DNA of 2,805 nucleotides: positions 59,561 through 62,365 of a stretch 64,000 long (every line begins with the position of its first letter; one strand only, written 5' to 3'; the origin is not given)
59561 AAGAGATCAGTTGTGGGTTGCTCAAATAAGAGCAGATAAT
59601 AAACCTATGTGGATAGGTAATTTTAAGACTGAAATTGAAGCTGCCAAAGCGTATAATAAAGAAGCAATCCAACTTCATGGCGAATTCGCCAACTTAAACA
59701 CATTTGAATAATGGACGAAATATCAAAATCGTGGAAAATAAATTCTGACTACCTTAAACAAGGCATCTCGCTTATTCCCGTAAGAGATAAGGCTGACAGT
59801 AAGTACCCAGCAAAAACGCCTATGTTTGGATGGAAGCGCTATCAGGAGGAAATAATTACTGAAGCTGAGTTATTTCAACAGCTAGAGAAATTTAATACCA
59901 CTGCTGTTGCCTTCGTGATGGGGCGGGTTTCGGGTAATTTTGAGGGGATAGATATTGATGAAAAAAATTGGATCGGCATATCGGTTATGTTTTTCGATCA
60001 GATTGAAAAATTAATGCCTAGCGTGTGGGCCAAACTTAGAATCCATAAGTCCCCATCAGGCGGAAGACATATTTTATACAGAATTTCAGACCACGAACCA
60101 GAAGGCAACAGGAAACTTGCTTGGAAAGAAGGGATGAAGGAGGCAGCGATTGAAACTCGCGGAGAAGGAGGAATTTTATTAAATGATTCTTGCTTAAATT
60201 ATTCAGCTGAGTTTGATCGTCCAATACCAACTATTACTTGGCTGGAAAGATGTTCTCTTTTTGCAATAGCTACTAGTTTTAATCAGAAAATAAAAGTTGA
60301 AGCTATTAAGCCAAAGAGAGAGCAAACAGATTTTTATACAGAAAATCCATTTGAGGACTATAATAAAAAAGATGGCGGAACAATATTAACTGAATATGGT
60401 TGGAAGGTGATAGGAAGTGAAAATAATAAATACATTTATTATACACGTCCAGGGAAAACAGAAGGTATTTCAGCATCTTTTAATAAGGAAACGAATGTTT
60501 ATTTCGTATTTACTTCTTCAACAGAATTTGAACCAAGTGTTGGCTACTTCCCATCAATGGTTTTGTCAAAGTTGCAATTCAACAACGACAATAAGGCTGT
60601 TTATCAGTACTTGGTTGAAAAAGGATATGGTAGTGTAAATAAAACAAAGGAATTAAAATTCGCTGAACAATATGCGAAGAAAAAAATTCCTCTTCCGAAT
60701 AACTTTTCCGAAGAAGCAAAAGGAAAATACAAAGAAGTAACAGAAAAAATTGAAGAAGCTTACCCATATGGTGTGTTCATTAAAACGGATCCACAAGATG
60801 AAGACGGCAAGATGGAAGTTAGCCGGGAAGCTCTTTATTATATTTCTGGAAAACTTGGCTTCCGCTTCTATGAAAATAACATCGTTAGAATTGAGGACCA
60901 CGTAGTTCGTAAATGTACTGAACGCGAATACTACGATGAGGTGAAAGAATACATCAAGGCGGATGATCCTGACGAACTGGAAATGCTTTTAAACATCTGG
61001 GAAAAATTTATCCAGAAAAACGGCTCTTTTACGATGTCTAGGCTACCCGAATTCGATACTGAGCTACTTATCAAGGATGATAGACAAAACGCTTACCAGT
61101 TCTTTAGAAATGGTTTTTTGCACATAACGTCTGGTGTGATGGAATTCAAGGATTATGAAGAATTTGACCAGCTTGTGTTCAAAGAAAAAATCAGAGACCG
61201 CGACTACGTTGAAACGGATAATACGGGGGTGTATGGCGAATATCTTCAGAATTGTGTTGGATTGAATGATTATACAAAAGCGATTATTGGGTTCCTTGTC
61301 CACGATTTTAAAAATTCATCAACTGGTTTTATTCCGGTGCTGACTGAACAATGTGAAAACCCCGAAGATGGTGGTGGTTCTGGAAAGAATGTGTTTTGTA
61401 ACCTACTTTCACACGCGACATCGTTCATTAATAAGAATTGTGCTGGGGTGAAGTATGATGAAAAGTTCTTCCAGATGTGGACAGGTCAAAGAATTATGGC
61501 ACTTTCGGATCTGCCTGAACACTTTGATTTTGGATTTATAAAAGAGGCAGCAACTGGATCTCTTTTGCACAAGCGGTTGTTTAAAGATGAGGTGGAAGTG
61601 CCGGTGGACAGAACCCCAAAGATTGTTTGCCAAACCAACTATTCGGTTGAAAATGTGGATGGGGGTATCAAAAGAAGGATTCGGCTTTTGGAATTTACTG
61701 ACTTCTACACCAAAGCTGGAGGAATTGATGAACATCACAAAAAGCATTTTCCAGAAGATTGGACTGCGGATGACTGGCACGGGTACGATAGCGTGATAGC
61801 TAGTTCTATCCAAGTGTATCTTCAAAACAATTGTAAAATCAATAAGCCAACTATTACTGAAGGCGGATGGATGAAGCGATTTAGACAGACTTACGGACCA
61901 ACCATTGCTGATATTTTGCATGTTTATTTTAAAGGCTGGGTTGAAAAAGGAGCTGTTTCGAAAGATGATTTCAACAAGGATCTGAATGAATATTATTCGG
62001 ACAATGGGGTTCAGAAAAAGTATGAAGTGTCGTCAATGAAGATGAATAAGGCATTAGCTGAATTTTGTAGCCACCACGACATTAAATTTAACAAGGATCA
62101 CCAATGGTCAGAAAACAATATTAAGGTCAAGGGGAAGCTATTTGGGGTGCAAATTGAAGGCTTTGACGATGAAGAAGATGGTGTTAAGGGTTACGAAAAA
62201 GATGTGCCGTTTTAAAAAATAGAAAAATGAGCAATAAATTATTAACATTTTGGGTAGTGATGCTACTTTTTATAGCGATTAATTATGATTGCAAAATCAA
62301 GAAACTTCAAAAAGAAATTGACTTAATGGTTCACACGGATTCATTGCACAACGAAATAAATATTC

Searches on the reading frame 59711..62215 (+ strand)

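Call 15: search_protein_families(library=pfam, proteins=[window:59711-62215:+], max_evalue=0.001)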
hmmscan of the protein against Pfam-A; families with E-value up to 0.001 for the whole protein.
window:59711-62215:+ (834 aa): 0 families

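Call 16: search_protein_families(library=phrogs, proteins=[window:59711-62215:+], max_evalue=0.001)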
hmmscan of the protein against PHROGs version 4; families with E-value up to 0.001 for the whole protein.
window:59711-62215:+ (834 aa): 2 families
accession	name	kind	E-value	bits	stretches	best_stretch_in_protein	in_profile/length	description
phrog_19930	-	DNA, RNA and nucleotide metabolism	2.2e-39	136.4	1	12-318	15-341/865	DNA polymerase/primase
phrog_28855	-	unknown function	8.6e-23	81.6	1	391-712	369-694/804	-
